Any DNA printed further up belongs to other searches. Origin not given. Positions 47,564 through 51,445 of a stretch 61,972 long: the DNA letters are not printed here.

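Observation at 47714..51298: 1194-aa surface protein built around a clostripain/C11-like domain whose expected catalytic cysteine is alanine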

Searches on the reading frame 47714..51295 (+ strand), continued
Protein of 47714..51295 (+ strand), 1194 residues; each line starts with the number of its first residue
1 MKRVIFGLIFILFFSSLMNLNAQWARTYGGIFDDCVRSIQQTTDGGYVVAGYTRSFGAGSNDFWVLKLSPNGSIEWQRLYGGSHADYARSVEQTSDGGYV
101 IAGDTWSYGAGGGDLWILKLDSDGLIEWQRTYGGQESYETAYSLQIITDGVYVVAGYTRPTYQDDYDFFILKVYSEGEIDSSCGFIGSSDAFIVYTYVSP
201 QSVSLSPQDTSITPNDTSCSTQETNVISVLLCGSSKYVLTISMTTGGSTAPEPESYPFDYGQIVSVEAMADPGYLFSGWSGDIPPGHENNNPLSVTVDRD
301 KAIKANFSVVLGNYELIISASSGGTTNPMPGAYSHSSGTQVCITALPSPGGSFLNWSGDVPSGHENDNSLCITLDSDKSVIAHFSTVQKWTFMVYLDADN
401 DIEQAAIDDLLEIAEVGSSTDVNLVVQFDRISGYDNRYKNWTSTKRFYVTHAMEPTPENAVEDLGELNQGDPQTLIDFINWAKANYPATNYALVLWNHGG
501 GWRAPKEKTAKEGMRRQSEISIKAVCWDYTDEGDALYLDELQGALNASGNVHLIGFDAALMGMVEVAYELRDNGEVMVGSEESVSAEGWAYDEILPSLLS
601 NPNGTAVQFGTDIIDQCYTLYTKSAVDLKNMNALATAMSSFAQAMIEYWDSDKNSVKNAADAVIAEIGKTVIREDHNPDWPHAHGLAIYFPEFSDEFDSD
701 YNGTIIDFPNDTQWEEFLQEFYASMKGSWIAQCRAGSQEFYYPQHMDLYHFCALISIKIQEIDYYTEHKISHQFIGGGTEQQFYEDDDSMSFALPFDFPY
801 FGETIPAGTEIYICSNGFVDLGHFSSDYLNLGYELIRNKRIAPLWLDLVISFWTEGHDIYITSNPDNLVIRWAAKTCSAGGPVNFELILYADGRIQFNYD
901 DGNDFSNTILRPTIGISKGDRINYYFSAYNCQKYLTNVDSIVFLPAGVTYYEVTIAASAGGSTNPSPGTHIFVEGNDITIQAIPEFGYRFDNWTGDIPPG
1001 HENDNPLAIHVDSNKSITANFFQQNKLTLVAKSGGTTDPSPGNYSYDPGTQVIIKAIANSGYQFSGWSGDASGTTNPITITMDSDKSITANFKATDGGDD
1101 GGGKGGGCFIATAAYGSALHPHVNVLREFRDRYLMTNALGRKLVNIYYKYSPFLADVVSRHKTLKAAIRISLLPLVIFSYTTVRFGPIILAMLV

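Call 75: find_encoding_contigs(protein=P0300, flank=8000, max_places=4)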
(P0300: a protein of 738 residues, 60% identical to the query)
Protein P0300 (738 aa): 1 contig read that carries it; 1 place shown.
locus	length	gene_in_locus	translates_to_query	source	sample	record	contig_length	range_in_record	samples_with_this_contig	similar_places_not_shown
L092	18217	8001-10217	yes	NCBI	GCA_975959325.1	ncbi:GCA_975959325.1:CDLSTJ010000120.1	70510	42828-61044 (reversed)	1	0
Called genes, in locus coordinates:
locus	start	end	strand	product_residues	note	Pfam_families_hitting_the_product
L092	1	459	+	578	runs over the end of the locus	PF00953:Glycos_transf_4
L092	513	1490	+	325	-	PF01073:3Beta_HSD, PF01370:Epimerase, PF02719:Polysacc_synt_2, PF04321:RmlD_sub_bind (weak), PF16363:GDP_Man_Dehyd, PF07993:NAD_binding_4, PF02719:Polysacc_synt_2 (weak)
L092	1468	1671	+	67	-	-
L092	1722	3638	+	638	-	PF00082:Peptidase_S8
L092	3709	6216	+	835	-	PF22148:Fervidolysin_NPro-like (weak), PF00082:Peptidase_S8, PF10342:Kre9_KNH (weak)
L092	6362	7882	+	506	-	-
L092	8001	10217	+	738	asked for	PF03415:Peptidase_C11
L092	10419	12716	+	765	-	PF10342:Kre9_KNH (faint)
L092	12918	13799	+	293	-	-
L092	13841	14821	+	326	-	PF08392:FAE1_CUT1_RppA, PF07451:SpoVAD (faint), PF00108:Thiolase_N, PF08545:ACP_syn_III, PF08541:ACP_syn_III_C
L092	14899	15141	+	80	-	PF09413:DUF2007 (weak)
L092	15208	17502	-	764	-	PF03739:LptF_LptG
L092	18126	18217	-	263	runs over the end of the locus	PF13905:Thioredoxin_8 (faint), PF00085:Thioredoxin, PF13098:Thioredoxin_2 (weak)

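Call 82: find_encoding_contigs(protein=P0319, flank=5000, max_places=3)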
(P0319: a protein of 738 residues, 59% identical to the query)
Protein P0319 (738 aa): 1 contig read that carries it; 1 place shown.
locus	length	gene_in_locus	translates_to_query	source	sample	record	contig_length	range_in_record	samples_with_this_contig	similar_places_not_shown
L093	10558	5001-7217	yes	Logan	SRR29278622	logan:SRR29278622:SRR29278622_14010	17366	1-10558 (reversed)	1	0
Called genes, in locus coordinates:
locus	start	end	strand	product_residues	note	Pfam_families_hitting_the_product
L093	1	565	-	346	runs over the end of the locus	PF01168:Ala_racemase_N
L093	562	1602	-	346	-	PF03133:TTL (faint), PF14397:ATPgrasp_ST (weak), PF14398:ATPgrasp_YheCD, PF02655:ATP-grasp_3 (faint), PF08443:RimK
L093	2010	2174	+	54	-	-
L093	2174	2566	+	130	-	PF01850:PIN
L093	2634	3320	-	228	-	PF04525:LOR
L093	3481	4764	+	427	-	PF02275:CBAH (faint), PF16656:Pur_ac_phosph_N (weak)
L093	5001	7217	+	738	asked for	PF03415:Peptidase_C11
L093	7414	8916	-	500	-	PF00884:Sulfatase, PF01663:Phosphodiest, PF16347:SGSH_C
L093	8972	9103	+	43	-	-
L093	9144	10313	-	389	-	PF05958:tRNA_U5-meth_tr, PF02475:TRM5-TYW2_MTfase (weak), PF03602:Cons_hypoth95 (faint), PF05175:MTS (weak), PF13847:Methyltransf_31 (weak), PF13649:Methyltransf_25 (weak)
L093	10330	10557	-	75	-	?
